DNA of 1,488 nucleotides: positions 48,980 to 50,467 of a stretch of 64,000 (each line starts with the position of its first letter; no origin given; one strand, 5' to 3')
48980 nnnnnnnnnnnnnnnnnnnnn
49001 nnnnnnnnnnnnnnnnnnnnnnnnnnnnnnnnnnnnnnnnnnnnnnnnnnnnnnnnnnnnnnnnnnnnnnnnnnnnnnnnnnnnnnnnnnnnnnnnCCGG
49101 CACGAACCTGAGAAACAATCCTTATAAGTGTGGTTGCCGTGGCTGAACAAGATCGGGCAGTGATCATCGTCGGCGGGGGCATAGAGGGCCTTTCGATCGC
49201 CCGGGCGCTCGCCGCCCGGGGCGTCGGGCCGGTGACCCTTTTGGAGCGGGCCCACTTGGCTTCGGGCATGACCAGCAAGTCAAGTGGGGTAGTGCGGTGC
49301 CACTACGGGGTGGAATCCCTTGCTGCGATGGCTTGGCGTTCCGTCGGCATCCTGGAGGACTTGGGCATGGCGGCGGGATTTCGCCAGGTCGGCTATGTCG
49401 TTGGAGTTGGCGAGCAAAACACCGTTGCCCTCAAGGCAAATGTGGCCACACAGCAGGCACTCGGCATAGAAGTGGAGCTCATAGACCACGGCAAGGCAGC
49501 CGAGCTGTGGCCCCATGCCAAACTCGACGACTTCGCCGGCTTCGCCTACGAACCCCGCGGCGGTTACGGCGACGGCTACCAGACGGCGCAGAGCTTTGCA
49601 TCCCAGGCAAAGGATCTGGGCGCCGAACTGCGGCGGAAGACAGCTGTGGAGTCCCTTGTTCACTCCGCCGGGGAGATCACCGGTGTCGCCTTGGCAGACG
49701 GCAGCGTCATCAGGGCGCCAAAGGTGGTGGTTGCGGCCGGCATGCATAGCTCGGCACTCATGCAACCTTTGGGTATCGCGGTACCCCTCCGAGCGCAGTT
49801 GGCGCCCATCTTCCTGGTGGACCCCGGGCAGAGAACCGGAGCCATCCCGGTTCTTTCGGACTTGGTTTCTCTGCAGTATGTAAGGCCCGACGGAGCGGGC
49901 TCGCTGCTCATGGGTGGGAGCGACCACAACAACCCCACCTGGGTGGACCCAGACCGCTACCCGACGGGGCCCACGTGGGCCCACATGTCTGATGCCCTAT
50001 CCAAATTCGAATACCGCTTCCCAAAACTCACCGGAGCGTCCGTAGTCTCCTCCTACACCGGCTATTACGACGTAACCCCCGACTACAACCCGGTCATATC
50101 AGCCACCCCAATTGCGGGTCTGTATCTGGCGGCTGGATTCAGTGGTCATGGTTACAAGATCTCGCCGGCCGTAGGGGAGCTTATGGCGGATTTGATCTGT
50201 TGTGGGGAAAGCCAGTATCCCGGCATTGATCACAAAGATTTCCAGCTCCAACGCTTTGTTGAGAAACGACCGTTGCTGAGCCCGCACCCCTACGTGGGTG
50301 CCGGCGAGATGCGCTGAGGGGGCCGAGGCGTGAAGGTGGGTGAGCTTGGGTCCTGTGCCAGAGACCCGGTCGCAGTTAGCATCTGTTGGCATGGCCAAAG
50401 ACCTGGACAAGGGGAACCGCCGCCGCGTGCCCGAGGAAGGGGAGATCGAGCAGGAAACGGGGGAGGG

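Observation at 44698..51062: N-methylglutamate-pathway-like gene set with a single FAD oxidoreductase instead of mgdABCD and a PuuR-type regulator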

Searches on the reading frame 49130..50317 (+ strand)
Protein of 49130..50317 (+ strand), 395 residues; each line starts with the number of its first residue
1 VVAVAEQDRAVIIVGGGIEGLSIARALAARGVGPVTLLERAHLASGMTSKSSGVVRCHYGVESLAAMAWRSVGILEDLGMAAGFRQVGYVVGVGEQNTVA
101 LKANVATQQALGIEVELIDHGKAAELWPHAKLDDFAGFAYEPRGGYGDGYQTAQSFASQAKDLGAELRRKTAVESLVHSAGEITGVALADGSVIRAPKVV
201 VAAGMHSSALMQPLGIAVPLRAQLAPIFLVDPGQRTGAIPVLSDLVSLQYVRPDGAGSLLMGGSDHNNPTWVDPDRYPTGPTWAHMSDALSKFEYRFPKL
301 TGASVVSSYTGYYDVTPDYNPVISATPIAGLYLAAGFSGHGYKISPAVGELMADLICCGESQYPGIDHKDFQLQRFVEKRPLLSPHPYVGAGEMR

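Call 3: search_protein_families(library=ncbifam, proteins=[window:49130-50317:+])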
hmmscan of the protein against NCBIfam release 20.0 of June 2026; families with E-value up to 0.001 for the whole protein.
window:49130-50317:+ (395 aa): 38 families (the best 25 are shown)
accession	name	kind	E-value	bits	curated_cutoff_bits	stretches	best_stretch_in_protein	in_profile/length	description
TIGR01373.1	soxB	subfamily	2.5e-35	122.1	529.45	1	10-377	32-400/407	sarcosine oxidase subunit beta family protein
NF008425.0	PRK11259.1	equivalog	5.2e-34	117.8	257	1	9-377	5-376/377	N-methyl-L-tryptophan oxidase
TIGR01377.1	soxA_mon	subfamily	1.7e-32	112.7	479.65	1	11-379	3-378/381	amino oxidase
NF001933.0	PRK00711.1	subfamily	7.5e-28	97.7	383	2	96-220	145-270/429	D-amino acid dehydrogenase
TIGR02352.1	thiamin_ThiO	equivalog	6.2e-24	84.7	250.8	1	11-357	1-348/351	glycine oxidase ThiO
NF002480.1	PRK01747.1-1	equivalog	7.4e-16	57.7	540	1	6-357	246-618/645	bifunctional tRNA (5-methylaminomethyl-2-thiouridine)(34)-methyltransferase MnmC2/FAD-dependent 5-carboxymethylaminomethyl-2-thiouridine(34)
TIGR03377.1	glycerol3P_GlpA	equivalog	3.1e-15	55.7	552.8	1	11-222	2-219/530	anaerobic glycerol-3-phosphate dehydrogenase subunit GlpA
TIGR03364.1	HpnW_proposed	hypoth_equivalog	3.2e-14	52.8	285.1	1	11-220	3-210/365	TIGR03364 family FAD-dependent oxidoreductase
NF050086.1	pipecolate_AmaA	exception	4.8e-12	45.2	600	1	6-56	23-72/425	L-pipecolate oxidase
NF008313.0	PRK11101.1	equivalog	2.5e-11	42.9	425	1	5-208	5-214/548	anaerobic glycerol-3-phosphate dehydrogenase subunit A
TIGR03197.1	MnmC_Cterm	equivalog_domain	6.2e-11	42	174.2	1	11-213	2-209/400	FAD-dependent 5-carboxymethylaminomethyl-2-thiouridine(34) oxidoreductase MnmC1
NF008726.1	PRK11728.1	equivalog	8.2e-11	41.3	299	1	11-217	3-212/389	L-2-hydroxyglutarate oxidase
NF009074.0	PRK12409.1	equivalog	1.8e-09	37.2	494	0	112-218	160-269/410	D-amino acid dehydrogenase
NF040813.1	pro_dh_Thprot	equivalog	5.2e-09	35.7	600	0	303-357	297-349/362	D-proline dehydrogenase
NF045637.1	carotdesatCrtDProt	equivalog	9.4e-09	34.3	580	1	151-204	223-276/485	1-hydroxycarotenoid 3,4-desaturase CrtD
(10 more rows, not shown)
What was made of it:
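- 49130..50317 (+): Single-subunit FAD amine oxidoreductase (DAO superfamily). It is the proposed N-methylglutamate oxidase/dehydrogenase that replaces MgdABCD. SoxB/MgdA model scores 122 against 529, and MTOX 118 against 257 (call 3).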

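Call 4: search_protein_families(library=pfam, proteins=[window:49130-50317:+])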
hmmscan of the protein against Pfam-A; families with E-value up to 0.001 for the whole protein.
window:49130-50317:+ (395 aa): 9 families
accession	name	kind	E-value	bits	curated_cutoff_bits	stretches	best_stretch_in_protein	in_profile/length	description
PF01266.30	DAO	-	1.3e-60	206.3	27.9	1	11-355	2-353/353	FAD dependent oxidoreductase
PF00890.30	FAD_binding_2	-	3.1e-06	27.1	20.4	0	144-213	136-211/414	FAD binding domain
PF07992.20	Pyr_redox_2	-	3.8e-06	27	26.1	0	157-222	190-255/291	Pyridine nucleotide-disulphide oxidoreductase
PF01494.25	FAD_binding_3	-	4.4e-06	26.6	22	1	10-209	3-163/349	FAD binding domain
PF01593.30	Amino_oxidase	-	2.1e-05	24.4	19.8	0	123-213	180-266/443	Flavin containing amine oxidoreductase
PF13450.12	NAD_binding_8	-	4.6e-05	24.1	21.9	1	13-63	1-51/68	NAD(P)-binding Rossmann-like domain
PF13454.12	NAD_binding_9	-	0.0002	21.8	21.8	0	12-48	1-40/155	FAD-NAD(P)-binding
PF03486.20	HI0933_like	-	0.00025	21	50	0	154-209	113-168/244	HI0933-like protein Rossmann domain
PF00070.33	Pyr_redox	-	0.00061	20.7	22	0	11-42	2-32/82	Pyridine nucleotide-disulphide oxidoreductase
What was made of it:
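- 49130..50317 (+): DAO Pfam 206 bits (call 4).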

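Call 10: find_encoding_contigs(protein=window:49130-50317:+, flank=10000, max_places=6)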
Protein window:49130-50317:+ (395 aa): 10 contigs read that carry it; 5 places shown.
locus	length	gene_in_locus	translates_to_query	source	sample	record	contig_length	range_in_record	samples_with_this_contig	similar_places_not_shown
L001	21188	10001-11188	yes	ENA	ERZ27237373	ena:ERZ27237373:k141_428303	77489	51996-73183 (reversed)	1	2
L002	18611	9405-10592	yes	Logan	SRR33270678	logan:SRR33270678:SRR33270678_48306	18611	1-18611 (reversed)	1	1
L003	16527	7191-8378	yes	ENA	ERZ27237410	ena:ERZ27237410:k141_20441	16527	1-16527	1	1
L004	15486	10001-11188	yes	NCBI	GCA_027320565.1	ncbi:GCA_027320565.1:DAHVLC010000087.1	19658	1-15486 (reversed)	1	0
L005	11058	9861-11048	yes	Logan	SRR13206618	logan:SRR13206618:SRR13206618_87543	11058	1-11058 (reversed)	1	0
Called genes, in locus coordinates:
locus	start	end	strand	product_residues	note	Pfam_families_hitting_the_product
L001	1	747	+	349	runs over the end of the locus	PF02775:TPP_enzyme_C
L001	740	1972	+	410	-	PF01512:Complex1_51K, PF22461:SLBB_2 (faint), PF10589:NADH_4Fe-4S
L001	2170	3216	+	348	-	PF01266:DAO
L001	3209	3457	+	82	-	PF02597:ThiS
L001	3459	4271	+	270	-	PF05690:ThiG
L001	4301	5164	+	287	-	PF08543:Phos_pyr_kin, PF00294:PfkB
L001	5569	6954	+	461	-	PF03951:Gln-synt_N (faint), PF00120:Gln-synt_C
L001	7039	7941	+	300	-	PF13522:GATase_6, PF13537:GATase_7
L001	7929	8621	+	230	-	-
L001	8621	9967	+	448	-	PF01645:Glu_synthase, PF01070:FMN_dh, PF00478:IMPDH, PF03060:NMO, PF01645:Glu_synthase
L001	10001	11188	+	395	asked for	PF00890:FAD_binding_2 (faint), PF01266:DAO, PF01494:FAD_binding_3 (weak), PF07992:Pyr_redox_2 (faint), PF01593:Amino_oxidase (faint)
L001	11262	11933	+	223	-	PF01381:HTH_3, PF12844:HTH_19 (weak), PF13443:HTH_26 (weak), PF13560:HTH_31, PF07883:Cupin_2 (weak)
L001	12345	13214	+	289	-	PF11927:HODM_asu-like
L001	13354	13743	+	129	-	-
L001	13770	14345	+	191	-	PF22289:DmmA-like_C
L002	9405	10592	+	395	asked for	PF00890:FAD_binding_2 (faint), PF01266:DAO, PF01494:FAD_binding_3 (weak), PF07992:Pyr_redox_2 (faint), PF01593:Amino_oxidase (faint)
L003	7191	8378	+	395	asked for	PF00890:FAD_binding_2 (faint), PF01266:DAO, PF01494:FAD_binding_3 (weak), PF07992:Pyr_redox_2 (faint), PF01593:Amino_oxidase (faint)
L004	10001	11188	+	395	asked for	PF00890:FAD_binding_2 (faint), PF01266:DAO, PF01494:FAD_binding_3 (weak), PF07992:Pyr_redox_2 (faint), PF01593:Amino_oxidase (faint)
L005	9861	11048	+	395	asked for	PF00890:FAD_binding_2 (faint), PF01266:DAO, PF01494:FAD_binding_3 (weak), PF07992:Pyr_redox_2 (faint), PF01593:Amino_oxidase (faint)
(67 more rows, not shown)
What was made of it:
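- Checked: Independent gene callers on five public contigs that carry the identical locus called the same genes (call 10).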

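Call 12: find_homologous_proteins(query=window:49130-50317:+, max_evalue=1e-20)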
Query window:49130-50317:+ (395 aa): 2631 proteins with E <= 1e-20 among 8000 candidates; the best 120 are listed.
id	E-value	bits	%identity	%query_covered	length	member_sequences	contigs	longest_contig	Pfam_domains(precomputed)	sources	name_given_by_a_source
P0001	3.0e-258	874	100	99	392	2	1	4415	PF01266.31,PF01593.31,PF00890.31,PF07992.21,PF01494.26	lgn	-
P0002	6.4e-159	547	63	98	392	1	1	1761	PF01266.31,PF13450.13,PF00890.31,PF07992.21,PF13454.13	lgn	-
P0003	6.1e-157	541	63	98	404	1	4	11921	PF01266.31,PF01593.31,PF13450.13,PF00890.31,PF07992.21,PF13454.13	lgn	-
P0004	9.1e-151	520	62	98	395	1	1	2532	PF01266.31,PF01593.31,PF13450.13,PF13454.13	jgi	jgi:sarcosine oxidase subunit beta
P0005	2.4e-146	506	61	95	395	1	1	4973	PF01266.31,PF01593.31,PF13450.13,PF07992.21,PF13454.13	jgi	jgi:sarcosine oxidase subunit beta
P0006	4.1e-144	498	60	96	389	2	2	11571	PF01266.31,PF01593.31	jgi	jgi:sarcosine oxidase subunit beta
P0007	3.7e-143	495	60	95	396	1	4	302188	PF01266.31,PF07992.21,PF13454.13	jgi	jgi:sarcosine oxidase subunit beta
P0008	5.5e-143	495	60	95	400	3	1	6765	PF01266.31,PF00890.31,PF07992.21,PF01134.29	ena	-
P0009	6.9e-143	494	60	94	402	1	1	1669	PF01266.31,PF07992.21,PF00070.34,PF13454.13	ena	-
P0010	6.7e-141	488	58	98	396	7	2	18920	PF01266.31,PF13450.13,PF13454.13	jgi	jgi:sarcosine oxidase subunit beta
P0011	2.1e-140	486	60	95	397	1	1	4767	PF01266.31,PF00890.31,PF07992.21,PF01134.29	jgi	jgi:glycine/D-amino acid oxidase-like deaminating enzyme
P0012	3.5e-140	486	61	98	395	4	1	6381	PF01266.31,PF01593.31,PF13450.13,PF07992.21,PF13454.13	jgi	jgi:sarcosine oxidase subunit beta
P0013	1.7e-139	483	59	95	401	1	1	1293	PF01266.31,PF01593.31,PF07992.21,PF13454.13,PF04820.21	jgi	jgi:glycine/D-amino acid oxidase-like deaminating enzyme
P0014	1.9e-139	483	60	97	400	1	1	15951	PF01946.24,PF01266.31,PF13450.13,PF00890.31,PF07992.21,PF03486.21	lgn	-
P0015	3.6e-139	482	58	97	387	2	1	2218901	PF01266.31,PF01593.31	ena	-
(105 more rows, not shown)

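Call 14: find_related_loci(query=A1, collection=genome_contigs, flank=10000)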
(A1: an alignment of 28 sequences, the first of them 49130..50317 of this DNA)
Query A1 (395 aa) in genome_contigs; peptide patterns used: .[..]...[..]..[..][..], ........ (x = any residue, [..] = any of these).
557 stretches matched a pattern; 462 encode a relative of the query (tblastn E <= 1e-3); the best 80 are kept; 80 distinct loci.
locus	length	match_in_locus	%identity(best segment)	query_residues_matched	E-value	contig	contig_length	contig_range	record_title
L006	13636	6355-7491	62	21-395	3e-145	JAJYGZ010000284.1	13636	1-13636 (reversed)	MAG: Actinomycetes bacterium isolate DBS1-3.bin35 NODE_8768_length_13636_cov_0.952846, whole genome shotgun sequence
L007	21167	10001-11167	58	11-395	5e-145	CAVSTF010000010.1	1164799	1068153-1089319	MAG: uncultured Acidimicrobiaceae bacterium isolate MFD09671.bin.2.35 genome assembly, contig: contig_8005, whole genome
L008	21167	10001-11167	57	11-395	1e-136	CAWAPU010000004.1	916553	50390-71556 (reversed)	MAG: uncultured Acidimicrobiaceae bacterium isolate MFD04434.bin.2.146 genome assembly, contig: contig_21051, whole geno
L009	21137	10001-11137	57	21-395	1e-134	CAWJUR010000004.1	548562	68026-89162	MAG: uncultured Acidimicrobiales bacterium isolate MFD00964.bin.2.170 genome assembly, contig: contig_7786, whole genome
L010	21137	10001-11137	58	21-395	1e-130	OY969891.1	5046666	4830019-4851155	MAG: uncultured Acidimicrobiaceae bacterium isolate MFD09286.bin.1.140 genome assembly, chromosome: 1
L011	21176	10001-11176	54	9-395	8e-134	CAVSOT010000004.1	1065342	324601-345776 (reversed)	MAG: uncultured Acidimicrobiaceae bacterium isolate MFD04463.bin.2.232 genome assembly, contig: contig_30452, whole geno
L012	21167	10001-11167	55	11-395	2e-132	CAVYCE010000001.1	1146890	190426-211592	MAG: uncultured Acidimicrobiaceae bacterium isolate MFD04540.bin.1.34 genome assembly, contig: contig_14787, whole genom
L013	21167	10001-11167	56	11-395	3e-132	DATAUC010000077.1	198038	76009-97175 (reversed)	MAG TPA_asm: Acidimicrobiales bacterium isolate SMAG_U5562 k141_1951032, whole genome shotgun sequence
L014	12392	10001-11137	59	21-395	2e-132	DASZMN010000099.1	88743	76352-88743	MAG TPA_asm: Acidimicrobiales bacterium isolate SMAG_U5892 k141_4283047, whole genome shotgun sequence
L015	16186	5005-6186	56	6-395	2e-132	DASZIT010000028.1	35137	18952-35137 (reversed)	MAG TPA_asm: Acidimicrobiales bacterium isolate SMAG_U6609 k141_5325917, whole genome shotgun sequence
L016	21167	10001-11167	57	11-395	5e-132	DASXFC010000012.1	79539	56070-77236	MAG TPA_asm: Acidimicrobiales bacterium isolate SMAG_U5128 k141_283330, whole genome shotgun sequence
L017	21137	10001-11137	58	21-395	3e-132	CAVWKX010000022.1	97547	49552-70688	MAG: uncultured Acidimicrobiaceae bacterium isolate MFD04434.bin.3.237 genome assembly, contig: contig_47081, whole geno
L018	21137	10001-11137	58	21-395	4e-132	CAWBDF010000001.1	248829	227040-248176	MAG: uncultured Acidimicrobiaceae bacterium isolate MFD00731.bin.1.165 genome assembly, contig: contig_10041, whole geno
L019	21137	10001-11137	57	21-395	9e-132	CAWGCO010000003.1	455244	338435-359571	MAG: uncultured Acidimicrobiaceae bacterium isolate MFD06092.bin.2.165 genome assembly, contig: contig_10713, whole geno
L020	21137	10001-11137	59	21-395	3e-131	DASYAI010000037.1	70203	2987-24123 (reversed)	MAG TPA_asm: Acidimicrobiales bacterium isolate SMAG_U4876 k141_3332468, whole genome shotgun sequence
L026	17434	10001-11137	57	21-395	8e-130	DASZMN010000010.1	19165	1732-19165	MAG TPA_asm: Acidimicrobiales bacterium isolate SMAG_U5892 k141_830692, whole genome shotgun sequence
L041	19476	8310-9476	56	11-395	4e-127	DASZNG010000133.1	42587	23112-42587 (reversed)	MAG TPA_asm: Acidimicrobiales bacterium isolate SMAG_U5912 k141_1978945, whole genome shotgun sequence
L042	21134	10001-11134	57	21-395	9e-127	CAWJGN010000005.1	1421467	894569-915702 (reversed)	MAG: uncultured Acidimicrobiaceae bacterium isolate MFD04463.bin.2.3 genome assembly, contig: contig_48293, whole genome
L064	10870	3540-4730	52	4-395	3e-124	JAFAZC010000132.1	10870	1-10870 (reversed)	MAG: Kutzneria sp. isolate CP_BM_RX_R8_31 BM_RX_R8_k147_1488556, whole genome shotgun sequence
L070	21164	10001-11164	52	12-395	1e-123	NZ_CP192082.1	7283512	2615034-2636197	Nocardia sp. CA-135953 chromosome, complete genome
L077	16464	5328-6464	54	21-395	5e-123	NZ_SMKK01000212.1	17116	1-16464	Actinomadura sp. 7K507 NODE_212_length_17116_cov_19.0289, whole genome shotgun sequence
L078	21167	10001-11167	52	12-395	6e-123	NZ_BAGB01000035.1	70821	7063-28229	Nocardia jiangxiensis NBRC 101359, whole genome shotgun sequence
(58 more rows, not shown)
